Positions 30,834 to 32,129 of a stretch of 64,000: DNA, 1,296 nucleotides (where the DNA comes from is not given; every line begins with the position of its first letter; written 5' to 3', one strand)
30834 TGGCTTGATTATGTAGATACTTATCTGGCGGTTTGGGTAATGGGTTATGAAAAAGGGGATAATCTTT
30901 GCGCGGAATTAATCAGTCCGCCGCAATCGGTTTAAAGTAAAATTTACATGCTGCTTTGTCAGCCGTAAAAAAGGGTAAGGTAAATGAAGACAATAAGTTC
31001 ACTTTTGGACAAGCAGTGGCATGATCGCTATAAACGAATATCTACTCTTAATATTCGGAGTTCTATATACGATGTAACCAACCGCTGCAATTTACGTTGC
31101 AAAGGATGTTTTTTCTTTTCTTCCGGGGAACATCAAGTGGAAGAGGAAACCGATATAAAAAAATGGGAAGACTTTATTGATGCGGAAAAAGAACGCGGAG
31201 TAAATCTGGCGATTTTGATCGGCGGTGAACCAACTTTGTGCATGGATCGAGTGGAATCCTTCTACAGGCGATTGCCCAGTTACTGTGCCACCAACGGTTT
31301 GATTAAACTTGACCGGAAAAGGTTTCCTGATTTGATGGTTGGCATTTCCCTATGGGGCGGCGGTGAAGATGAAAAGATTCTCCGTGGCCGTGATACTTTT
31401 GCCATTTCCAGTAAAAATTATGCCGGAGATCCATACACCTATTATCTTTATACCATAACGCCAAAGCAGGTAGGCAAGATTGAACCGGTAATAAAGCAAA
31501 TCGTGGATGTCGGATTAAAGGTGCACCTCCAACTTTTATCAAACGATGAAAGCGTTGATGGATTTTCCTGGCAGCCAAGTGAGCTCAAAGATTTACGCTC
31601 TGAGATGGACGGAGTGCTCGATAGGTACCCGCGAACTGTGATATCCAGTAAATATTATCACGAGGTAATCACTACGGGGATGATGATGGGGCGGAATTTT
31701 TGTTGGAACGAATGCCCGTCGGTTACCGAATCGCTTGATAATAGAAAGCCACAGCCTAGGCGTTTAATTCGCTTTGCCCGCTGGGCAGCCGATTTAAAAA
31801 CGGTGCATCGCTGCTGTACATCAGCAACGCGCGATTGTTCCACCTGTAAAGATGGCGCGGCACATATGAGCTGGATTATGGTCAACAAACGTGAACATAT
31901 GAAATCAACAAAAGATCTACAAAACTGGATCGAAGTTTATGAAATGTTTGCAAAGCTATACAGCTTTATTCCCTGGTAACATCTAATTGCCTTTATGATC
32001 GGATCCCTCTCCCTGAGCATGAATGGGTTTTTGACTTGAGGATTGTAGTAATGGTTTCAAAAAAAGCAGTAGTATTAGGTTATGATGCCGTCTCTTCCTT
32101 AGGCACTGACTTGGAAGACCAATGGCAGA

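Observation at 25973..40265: FAS/PKS-like lipid gene cluster with three radical SAM enzymes and no KR/ER/AT: product not deducible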

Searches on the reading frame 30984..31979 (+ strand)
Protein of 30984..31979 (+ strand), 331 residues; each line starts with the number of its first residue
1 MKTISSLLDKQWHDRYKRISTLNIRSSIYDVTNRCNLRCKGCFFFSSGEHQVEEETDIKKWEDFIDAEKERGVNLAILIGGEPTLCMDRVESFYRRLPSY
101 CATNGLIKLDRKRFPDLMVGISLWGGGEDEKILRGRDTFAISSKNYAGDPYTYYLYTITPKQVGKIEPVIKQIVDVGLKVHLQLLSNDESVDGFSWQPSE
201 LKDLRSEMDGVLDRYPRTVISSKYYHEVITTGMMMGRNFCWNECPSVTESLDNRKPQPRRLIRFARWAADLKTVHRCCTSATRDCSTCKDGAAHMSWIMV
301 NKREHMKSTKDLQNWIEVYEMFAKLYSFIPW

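Call 3: search_protein_families(library=pfam, proteins=[window:30984-31979:+], max_evalue=0.01)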
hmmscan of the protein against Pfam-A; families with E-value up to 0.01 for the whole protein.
window:30984-31979:+ (331 aa): 2 families
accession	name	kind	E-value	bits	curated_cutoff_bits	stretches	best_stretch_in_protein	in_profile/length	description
PF04055.27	Radical_SAM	-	3.2e-07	31.1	29.5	1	31-95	3-68/166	Radical SAM superfamily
PF13353.11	Fer4_12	-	5.6e-05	23.9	22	1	32-102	12-82/137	4Fe-4S single cluster domain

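Call 5: search_protein_families(library=ncbifam, proteins=[window:30984-31979:+], max_evalue=0.001)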
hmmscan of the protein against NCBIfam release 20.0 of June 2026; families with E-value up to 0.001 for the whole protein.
window:30984-31979:+ (331 aa): 19 families
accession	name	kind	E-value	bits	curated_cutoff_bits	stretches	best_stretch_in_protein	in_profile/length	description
TIGR04250.1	SCM_rSAM_ScmE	equivalog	1e-07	31.2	400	1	26-88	4-65/358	SynChlorMet cassette radical SAM/SPASM protein ScmE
NF045702.1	rSAM_GDGT_ether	equivalog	1.1e-07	30.8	450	1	29-89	90-152/486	tetraether lipid synthase Tes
TIGR04054.1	rSAM_NirJ1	equivalog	2.5e-07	29.7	650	1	28-135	39-154/387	putative heme d1 biosynthesis radical SAM protein NirJ1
NF045646.2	rSAM_Se_TrsS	equivalog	3.8e-07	29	490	1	28-88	89-148/441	radical SAM (seleno)protein TrsS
TIGR04051.1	rSAM_NirJ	equivalog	4.2e-07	29.3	515.45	1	28-88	5-64/354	heme d1 biosynthesis radical SAM protein NirJ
NF047865.1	rSAM_PapB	equivalog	4.5e-07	29.4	340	1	30-93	8-74/330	PapB family radical SAM/SPASM ranthipeptide maturase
NF038283.1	viperin_w_prok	equivalog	2e-06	27.2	180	1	29-95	6-77/281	viperin family antiviral radical SAM protein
TIGR02668.1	moaA_archaeal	equivalog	2e-06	27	325.25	1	14-90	3-74/303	GTP 3',8-cyclase MoaA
NF045574.1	sacti_mat_StsB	exception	2.4e-06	26.7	625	1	19-91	90-160/466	StsB family radical SAM/SPASM domain sactipeptide maturase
TIGR03961.1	rSAM_PTO1314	hypoth_equivalog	3.6e-06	26.5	306.05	1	33-246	31-248/332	PTO1314 family radical SAM protein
NF001199.0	PRK00164.2-1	equivalog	8.3e-06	25.2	231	1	13-91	4-77/308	GTP 3',8-cyclase MoaA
TIGR04546.1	rSAM_ahbC_deAc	equivalog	8.6e-06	24.8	650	1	28-105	42-122/390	12,18-didecarboxysiroheme deacetylase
TIGR04055.1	rSAM_NirJ2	equivalog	1.3e-05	24.9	500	1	29-91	4-64/326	putative heme d1 biosynthesis radical SAM protein NirJ2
TIGR02666.1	moaA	equivalog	2.1e-05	23.7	284.05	1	14-95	3-81/336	GTP 3',8-cyclase MoaA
NF050035.1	rSAM_WgK_link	exception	5e-05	22.4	650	1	31-91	15-75/367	radical SAM/SPASM peptide maturase WgkB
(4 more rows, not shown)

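Call 39: search_protein_representatives(protein=window:30984-31979:+)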
Query: 331 residues. Proteins with E-value up to 0.001 (for the whole library): 554; up to 1e-10: 197; up to 1e-30: 32. The best 150 are listed.
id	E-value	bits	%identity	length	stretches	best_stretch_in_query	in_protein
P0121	4.5e-181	617.5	77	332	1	1-331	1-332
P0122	7.7e-108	376.8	72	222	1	1-221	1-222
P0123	1.8e-100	352.5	76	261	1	1-199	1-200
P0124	1.5e-85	303.5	71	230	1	1-182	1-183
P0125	1.2e-77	277.5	64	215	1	118-331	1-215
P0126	1.3e-69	251.1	69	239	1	127-285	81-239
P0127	1.8e-64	234.2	36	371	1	10-331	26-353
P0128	1.7e-52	194.8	36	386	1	20-328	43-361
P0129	6.2e-51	189.7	63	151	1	7-138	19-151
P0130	2.5e-49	184.4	74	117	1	1-110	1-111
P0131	1.1e-47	179.0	37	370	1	22-324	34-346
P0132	1.1e-47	178.9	75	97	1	235-331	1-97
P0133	1.2e-43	165.7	31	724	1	12-322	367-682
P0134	5.5e-43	163.5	31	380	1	7-323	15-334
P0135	1.7e-42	162.0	81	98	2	1-53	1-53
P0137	1.6e-39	152.1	33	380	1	21-331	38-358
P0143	2.8e-34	134.9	32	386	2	26-186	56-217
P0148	3.0e-32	128.2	31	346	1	22-331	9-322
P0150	1.7e-31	125.7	33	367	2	9-183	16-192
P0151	3.7e-31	124.6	30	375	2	20-180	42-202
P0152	1.0e-30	123.2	32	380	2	15-190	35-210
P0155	8.2e-29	116.9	30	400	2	13-186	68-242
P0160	2.4e-27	112.1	36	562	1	15-245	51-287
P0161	2.5e-27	112.0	30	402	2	24-173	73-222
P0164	3.0e-27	111.8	26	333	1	14-322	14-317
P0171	1.6e-26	109.4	27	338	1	21-326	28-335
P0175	6.4e-26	107.4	30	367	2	8-176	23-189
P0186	1.0e-24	103.4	29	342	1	24-325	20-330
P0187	1.2e-24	103.3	29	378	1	16-325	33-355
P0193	3.5e-24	101.7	29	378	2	15-180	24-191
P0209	4.6e-22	94.8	32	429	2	15-181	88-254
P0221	4.4e-21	91.5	29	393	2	16-186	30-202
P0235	1.3e-19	86.7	26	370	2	15-182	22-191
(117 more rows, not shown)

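Call 40: list_cluster_members(proteins=[P0127, P0128, P0131, P0133, P0134, P0137, P0148, P0164, P0143, P0160])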
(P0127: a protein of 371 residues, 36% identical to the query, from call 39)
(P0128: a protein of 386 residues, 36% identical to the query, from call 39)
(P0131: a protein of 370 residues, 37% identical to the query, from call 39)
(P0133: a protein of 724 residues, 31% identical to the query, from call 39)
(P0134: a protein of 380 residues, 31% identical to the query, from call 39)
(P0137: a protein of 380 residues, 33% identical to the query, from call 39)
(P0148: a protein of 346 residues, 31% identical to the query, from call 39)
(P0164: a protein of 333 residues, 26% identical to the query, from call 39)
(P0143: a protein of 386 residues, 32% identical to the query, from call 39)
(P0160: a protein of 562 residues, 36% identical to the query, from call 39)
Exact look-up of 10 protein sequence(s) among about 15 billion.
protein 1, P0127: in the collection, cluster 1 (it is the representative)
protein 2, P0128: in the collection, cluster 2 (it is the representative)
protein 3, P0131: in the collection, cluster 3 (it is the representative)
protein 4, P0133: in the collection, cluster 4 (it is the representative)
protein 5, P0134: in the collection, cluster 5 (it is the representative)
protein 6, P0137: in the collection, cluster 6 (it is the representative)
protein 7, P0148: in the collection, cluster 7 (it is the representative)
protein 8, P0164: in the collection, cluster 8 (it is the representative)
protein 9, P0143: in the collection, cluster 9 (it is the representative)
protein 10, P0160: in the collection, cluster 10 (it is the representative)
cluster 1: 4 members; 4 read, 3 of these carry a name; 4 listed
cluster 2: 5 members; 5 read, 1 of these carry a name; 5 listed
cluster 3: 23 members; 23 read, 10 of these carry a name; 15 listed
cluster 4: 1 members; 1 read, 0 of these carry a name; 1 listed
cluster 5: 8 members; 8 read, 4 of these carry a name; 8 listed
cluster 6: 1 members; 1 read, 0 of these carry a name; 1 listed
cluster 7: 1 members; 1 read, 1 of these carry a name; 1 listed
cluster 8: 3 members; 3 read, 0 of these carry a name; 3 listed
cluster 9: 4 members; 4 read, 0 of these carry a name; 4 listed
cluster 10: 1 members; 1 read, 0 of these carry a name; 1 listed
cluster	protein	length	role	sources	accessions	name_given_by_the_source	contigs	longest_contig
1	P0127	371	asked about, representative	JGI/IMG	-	MoaA/NifB/PqqE/SkfB family radical SAM enzyme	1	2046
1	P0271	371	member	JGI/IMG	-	MoaA/NifB/PqqE/SkfB family radical SAM enzyme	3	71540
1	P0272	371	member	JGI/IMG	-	MoaA/NifB/PqqE/SkfB family radical SAM enzyme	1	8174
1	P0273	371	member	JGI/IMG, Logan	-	-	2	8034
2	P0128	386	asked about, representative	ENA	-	-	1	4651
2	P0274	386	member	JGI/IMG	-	hypothetical protein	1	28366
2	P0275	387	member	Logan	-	-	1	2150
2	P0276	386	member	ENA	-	-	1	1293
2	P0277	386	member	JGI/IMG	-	-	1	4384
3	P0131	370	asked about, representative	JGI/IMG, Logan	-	hypothetical protein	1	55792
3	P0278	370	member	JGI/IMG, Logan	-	hypothetical protein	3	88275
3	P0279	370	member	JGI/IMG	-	hypothetical protein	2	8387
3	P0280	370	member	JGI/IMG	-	hypothetical protein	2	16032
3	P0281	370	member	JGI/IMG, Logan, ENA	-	hypothetical protein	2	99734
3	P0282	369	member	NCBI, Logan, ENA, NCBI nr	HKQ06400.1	MAG TPA: radical SAM protein [Blastocatellia bacterium] | radical SAM protein [Blastocatellia bacterium]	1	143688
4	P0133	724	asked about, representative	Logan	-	-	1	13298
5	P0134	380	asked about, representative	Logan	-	-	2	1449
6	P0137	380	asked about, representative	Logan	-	-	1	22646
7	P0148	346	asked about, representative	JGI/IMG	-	organic radical activating enzyme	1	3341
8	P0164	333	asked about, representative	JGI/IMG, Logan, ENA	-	-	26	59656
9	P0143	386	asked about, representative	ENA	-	-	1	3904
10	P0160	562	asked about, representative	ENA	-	-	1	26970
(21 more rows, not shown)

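Call 43: find_homologous_proteins(query=A2, max_evalue=1e-10)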
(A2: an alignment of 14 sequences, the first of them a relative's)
Query A2 (14 sequences) (370 aa, profile of the alignment): 830 proteins with E <= 1e-10 among 8000 candidates; the best 120 are listed.
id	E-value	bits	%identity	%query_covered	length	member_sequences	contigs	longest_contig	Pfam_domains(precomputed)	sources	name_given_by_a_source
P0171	1.2e-126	441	26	87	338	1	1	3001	PF04055.28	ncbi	-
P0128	1.9e-124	433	61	96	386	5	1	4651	PF04055.28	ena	-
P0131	5.5e-121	422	100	100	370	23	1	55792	-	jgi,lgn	jgi:hypothetical protein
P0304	6.8e-120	419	62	93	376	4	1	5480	PF04055.28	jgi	jgi:hypothetical protein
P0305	2.4e-117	410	61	95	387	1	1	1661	PF04055.28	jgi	jgi:MoaA/NifB/PqqE/SkfB family radical SAM enzyme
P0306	1.3e-116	408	82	97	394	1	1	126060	PF04055.28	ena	-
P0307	3.9e-116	406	88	100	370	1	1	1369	PF04055.28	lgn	-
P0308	1.0e-114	401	67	94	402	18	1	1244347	PF04055.28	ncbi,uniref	ncbi:radical SAM protein [Streptomyces syringium]|uniref:radical SAM protein n=1 Tax=Streptomyces sy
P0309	1.7e-114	401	85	99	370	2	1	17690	PF04055.28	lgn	-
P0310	8.1e-114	399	84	99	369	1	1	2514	PF04055.28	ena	-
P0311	1.0e-113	398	63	95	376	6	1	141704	PF04055.28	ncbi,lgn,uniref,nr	ncbi:radical SAM protein [Streptomyces chattanoogensis]|uniref:radical SAM protein n=1 Tax=Streptomy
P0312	1.2e-113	398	64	94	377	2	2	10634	PF04055.28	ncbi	-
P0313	1.0e-112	395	62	97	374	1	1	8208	PF04055.28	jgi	jgi:MoaA/NifB/PqqE/SkfB family radical SAM enzyme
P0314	1.8e-112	394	61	94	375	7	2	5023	PF04055.28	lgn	-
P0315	3.1e-112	393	63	94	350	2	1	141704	PF04055.28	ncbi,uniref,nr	ncbi:radical SAM protein [Streptomyces chattanoogensis]|uniref:Radical SAM protein n=1 Tax=Streptomy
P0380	3.8e-108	380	61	94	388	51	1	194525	PF04055.28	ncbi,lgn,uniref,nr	ncbi:radical SAM protein [Burkholderia ambifaria]|uniref:radical SAM protein n=1 Tax=Burkholderia am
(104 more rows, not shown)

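Call 44: find_encoding_contigs(protein=P0380, flank=10000, max_places=2)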
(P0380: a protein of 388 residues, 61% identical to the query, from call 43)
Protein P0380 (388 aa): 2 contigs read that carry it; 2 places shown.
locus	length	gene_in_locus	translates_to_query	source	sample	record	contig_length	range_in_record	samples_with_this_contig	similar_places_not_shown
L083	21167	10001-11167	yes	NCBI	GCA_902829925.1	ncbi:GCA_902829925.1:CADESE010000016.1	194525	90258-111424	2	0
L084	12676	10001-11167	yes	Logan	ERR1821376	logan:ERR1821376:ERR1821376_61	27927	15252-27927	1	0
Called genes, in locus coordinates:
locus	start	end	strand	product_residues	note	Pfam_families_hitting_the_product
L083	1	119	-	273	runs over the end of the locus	-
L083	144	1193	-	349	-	PF24827:AstE_AspA_cat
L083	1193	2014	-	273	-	-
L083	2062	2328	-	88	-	PF00550:PP-binding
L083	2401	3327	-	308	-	PF05721:PhyH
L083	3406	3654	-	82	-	PF00550:PP-binding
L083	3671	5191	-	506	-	PF00501:AMP-binding, PF13193:AMP-binding_C (weak)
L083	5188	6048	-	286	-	PF00561:Abhydrolase_1, PF12697:Abhydrolase_6 (faint), PF12146:Hydrolase_4 (weak)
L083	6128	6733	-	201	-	PF00765:Autoind_synth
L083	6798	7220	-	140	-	PF16245:DUF4902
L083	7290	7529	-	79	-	-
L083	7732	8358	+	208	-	-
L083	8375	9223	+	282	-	PF00561:Abhydrolase_1 (weak), PF00975:Thioesterase, PF12697:Abhydrolase_6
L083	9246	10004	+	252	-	PF05138:PaaA_PaaC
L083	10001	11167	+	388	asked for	PF04055:Radical_SAM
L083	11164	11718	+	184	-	-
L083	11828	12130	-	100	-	-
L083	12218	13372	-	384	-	PF13433:Peripla_BP_5, PF13458:Peripla_BP_6, PF01094:ANF_receptor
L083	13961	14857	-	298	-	PF00892:EamA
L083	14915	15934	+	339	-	PF00126:HTH_1, PF03466:LysR_substrate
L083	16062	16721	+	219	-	-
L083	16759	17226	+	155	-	-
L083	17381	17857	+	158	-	-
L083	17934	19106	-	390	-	PF13609:Porin_4, PF00267:Porin_1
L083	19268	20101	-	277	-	PF00196:GerE, PF08281:Sigma70_r4_2 (weak)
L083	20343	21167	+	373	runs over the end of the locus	PF01547:SBP_bac_1, PF13531:SBP_bac_11, PF13416:SBP_bac_8, PF13343:SBP_bac_6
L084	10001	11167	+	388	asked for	PF04055:Radical_SAM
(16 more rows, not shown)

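Call 45: find_encoding_contigs(protein=P0131, flank=10000, max_places=2)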
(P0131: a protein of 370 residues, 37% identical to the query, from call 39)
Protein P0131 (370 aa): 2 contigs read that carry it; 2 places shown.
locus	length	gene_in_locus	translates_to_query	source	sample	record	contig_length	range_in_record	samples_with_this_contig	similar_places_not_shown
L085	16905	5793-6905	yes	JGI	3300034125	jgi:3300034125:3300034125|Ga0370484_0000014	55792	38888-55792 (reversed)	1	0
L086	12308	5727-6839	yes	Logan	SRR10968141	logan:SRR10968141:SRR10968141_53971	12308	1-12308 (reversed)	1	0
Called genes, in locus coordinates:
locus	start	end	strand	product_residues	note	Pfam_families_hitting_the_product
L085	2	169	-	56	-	?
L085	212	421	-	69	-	-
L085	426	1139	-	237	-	-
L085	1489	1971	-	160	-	PF01609:DDE_Tnp_1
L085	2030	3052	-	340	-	PF08545:ACP_syn_III (weak)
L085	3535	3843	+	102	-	-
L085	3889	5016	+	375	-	-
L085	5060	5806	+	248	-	PF05138:PaaA_PaaC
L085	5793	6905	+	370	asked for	-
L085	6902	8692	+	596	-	PF00501:AMP-binding, PF23024:AMP-dom_DIP2-like (weak)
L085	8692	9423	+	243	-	PF12680:SnoaL_2, PF00550:PP-binding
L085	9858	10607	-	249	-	-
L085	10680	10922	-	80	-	-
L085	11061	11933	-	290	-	-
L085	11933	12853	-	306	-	PF05114:MbnB_TglH_ChrH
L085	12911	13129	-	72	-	-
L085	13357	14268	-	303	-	PF13560:HTH_31 (weak)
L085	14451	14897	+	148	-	PF00903:Glyoxalase, PF22677:Ble-like_N (faint)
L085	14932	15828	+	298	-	-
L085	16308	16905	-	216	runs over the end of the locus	-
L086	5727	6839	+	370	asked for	-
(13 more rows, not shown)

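Call 48: find_encoding_contigs(protein=P0164, flank=10000, max_places=3)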
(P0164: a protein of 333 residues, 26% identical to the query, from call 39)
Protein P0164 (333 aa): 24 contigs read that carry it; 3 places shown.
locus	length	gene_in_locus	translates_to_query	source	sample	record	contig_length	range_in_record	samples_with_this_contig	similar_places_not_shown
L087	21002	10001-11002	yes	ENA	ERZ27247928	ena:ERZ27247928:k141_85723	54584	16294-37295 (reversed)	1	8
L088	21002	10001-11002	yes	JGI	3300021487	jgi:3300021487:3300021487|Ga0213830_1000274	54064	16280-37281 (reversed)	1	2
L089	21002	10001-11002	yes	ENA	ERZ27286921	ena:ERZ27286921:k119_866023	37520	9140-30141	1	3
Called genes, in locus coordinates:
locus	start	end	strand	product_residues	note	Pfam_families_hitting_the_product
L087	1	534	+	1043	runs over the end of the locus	PF03016:Exostosin_GT47, PF24785:RXYLT1_C (weak)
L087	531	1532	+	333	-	-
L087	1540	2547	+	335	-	PF04577:Glyco_transf_61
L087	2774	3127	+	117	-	PF03567:Sulfotransfer_2 (weak)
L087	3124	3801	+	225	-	-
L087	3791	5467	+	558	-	-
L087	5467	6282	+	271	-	PF18588:WcbI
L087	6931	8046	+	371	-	PF01370:Epimerase, PF04321:RmlD_sub_bind (weak), PF16363:GDP_Man_Dehyd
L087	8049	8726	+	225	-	PF03567:Sulfotransfer_2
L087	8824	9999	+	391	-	-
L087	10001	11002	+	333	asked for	-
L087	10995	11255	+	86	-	PF00550:PP-binding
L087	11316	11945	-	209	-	-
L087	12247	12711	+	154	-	PF20042:DUF6444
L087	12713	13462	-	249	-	PF01695:IstB_IS21, PF20720:nSTAND3 (faint), PF00308:Bac_DnaA, PF00004:AAA (faint)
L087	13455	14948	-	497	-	PF22483:Mu-transpos_C_2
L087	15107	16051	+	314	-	PF03050:DDE_Tnp_IS66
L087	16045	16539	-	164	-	-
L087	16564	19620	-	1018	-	-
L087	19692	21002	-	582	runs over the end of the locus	PF01734:Patatin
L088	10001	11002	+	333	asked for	-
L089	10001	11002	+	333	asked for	-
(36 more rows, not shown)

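Call 49: find_encoding_contigs(protein=P0271, flank=10000, max_places=2)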
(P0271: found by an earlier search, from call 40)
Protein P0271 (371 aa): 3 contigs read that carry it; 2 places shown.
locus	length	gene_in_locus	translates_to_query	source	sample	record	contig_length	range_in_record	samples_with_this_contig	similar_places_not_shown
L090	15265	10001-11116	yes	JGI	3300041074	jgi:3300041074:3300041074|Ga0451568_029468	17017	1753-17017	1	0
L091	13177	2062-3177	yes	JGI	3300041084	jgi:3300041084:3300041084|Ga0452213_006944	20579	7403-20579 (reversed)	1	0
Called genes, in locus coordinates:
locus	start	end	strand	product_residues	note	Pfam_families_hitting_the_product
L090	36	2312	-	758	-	PF00989:PAS, PF13188:PAS_8 (weak), PF08447:PAS_3, PF08448:PAS_4, PF13426:PAS_9, PF00512:HisKA, PF02518:HATPase_c, PF00072:Response_reg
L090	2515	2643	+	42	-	-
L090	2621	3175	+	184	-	-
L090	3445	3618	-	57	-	-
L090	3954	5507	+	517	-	-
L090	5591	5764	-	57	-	-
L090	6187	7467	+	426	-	PF00109:ketoacyl-synt, PF02801:Ketoacyl-synt_C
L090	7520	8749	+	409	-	PF00109:ketoacyl-synt, PF02801:Ketoacyl-synt_C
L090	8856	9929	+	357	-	-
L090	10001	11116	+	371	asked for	PF04055:Radical_SAM (weak)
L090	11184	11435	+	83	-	PF00550:PP-binding (weak)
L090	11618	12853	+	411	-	PF00109:ketoacyl-synt, PF00108:Thiolase_N, PF02801:Ketoacyl-synt_C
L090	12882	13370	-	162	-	PF01575:MaoC_dehydratas, PF13452:FAS1_DH_region (weak)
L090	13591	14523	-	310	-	PF08545:ACP_syn_III, PF08541:ACP_syn_III_C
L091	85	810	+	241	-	PF02801:Ketoacyl-synt_C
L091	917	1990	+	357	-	-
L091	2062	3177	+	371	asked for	PF04055:Radical_SAM (weak)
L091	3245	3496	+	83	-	PF00550:PP-binding (weak)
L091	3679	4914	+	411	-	PF00109:ketoacyl-synt, PF00108:Thiolase_N, PF02801:Ketoacyl-synt_C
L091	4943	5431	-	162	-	PF01575:MaoC_dehydratas, PF13452:FAS1_DH_region (weak)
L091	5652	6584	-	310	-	PF08545:ACP_syn_III, PF08541:ACP_syn_III_C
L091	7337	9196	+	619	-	PF00317:Ribonuc_red_lgN, PF02867:Ribonuc_red_lgC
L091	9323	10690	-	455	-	PF01139:RtcB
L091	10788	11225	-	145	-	PF01951:Archease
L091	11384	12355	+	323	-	PF13793:Pribosyltran_N, PF00156:Pribosyltran, PF14572:Pribosyl_synth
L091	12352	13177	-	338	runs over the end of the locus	-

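Call 54: list_cluster_members(proteins=[P0221, P0151, P0150, P0175, P0186, P0187, P0235, P0193, P0152, P0171])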
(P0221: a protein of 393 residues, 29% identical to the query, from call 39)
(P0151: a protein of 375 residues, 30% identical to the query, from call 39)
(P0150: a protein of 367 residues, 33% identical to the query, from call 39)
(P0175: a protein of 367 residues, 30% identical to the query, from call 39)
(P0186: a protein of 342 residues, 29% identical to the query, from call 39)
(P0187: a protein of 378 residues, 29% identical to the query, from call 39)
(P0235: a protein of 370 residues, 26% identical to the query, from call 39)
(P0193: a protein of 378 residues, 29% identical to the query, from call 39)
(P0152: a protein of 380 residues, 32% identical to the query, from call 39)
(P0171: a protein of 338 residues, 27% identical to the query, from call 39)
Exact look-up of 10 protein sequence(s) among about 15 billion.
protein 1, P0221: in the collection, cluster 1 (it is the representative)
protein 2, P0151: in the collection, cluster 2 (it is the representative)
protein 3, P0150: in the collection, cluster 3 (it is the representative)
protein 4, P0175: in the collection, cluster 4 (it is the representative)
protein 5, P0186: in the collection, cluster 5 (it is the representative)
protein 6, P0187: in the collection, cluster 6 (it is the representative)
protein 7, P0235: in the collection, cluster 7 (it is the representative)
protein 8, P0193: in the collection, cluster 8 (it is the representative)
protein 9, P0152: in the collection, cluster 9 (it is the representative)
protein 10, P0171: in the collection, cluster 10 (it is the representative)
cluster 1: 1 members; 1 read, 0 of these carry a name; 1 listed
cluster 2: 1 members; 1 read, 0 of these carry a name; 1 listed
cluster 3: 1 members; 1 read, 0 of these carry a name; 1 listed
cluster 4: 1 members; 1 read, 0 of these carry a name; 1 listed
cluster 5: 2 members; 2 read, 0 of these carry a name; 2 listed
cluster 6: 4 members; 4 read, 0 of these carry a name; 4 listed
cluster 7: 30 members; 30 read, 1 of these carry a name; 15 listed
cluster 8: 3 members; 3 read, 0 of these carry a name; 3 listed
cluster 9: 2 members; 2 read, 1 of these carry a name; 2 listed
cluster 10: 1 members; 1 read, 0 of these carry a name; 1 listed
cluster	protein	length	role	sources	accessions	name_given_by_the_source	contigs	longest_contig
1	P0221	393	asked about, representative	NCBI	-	-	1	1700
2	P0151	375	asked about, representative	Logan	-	-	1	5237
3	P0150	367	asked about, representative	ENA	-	-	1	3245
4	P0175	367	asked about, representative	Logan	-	-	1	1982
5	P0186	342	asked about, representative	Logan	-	-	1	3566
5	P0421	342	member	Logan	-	-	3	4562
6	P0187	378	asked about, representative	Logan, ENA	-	-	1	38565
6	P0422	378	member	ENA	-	-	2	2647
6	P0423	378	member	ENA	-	-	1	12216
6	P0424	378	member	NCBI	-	-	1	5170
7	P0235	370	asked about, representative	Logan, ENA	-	-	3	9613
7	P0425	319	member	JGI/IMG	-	hypothetical protein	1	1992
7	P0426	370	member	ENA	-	-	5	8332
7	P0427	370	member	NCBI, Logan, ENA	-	-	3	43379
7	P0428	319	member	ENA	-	-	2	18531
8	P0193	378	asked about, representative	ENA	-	-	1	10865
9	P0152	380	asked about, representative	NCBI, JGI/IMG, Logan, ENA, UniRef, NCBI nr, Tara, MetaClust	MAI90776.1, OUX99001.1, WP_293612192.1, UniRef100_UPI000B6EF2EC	radical SAM protein [Ponticaulis sp.] | radical SAM protein n=1 Tax=Ponticaulis sp. TaxID=2020902 RepID=UPI000B6EF2EC | strand:- start:58568 stop:59710 length:1143 start_codon:yes stop_codon:yes ...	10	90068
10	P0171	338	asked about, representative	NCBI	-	-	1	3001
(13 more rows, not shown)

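Call 60: predict_structure(alignment_id=A3)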
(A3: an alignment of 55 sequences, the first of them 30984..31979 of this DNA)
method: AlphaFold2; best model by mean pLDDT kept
length: 331 residues; sequences in the alignment: 55
mean_pLDDT: 85.4   pTM: 0.87
mean pLDDT of the five models: 85.4, 84.9, 84.6, 83.7, 83.7
residues with pLDDT >= 90: 202; 70-90: 74; 50-70: 37; < 50: 18
segments of 3 or more residues with pLDDT < 50: 190-192, 248-260
pLDDT, mean of each block of 10 residues (from residue 1): 81 92 88 85 59 92 97 92 95 96 95 95 86 85 96 94 95 97 74 72 97 97 96 89 60 42 79 74 66 88 92 95 78 54
secondary structure, 60 per line:
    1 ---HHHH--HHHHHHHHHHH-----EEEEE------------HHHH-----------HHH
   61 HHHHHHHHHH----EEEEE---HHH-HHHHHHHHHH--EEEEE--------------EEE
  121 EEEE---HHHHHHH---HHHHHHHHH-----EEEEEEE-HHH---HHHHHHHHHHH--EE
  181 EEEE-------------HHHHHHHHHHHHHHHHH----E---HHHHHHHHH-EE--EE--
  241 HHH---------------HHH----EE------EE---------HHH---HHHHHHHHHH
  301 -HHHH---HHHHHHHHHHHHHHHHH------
elements in order: H4-7 H10-20 E26-30 H43-46 H58-70 E75-79 H87-96 E99-103 E118-124 H128-134 H138-146 E152-158 H166-176 E179-184 H198-214 H223-231 H291-300 H302-305 H309-325
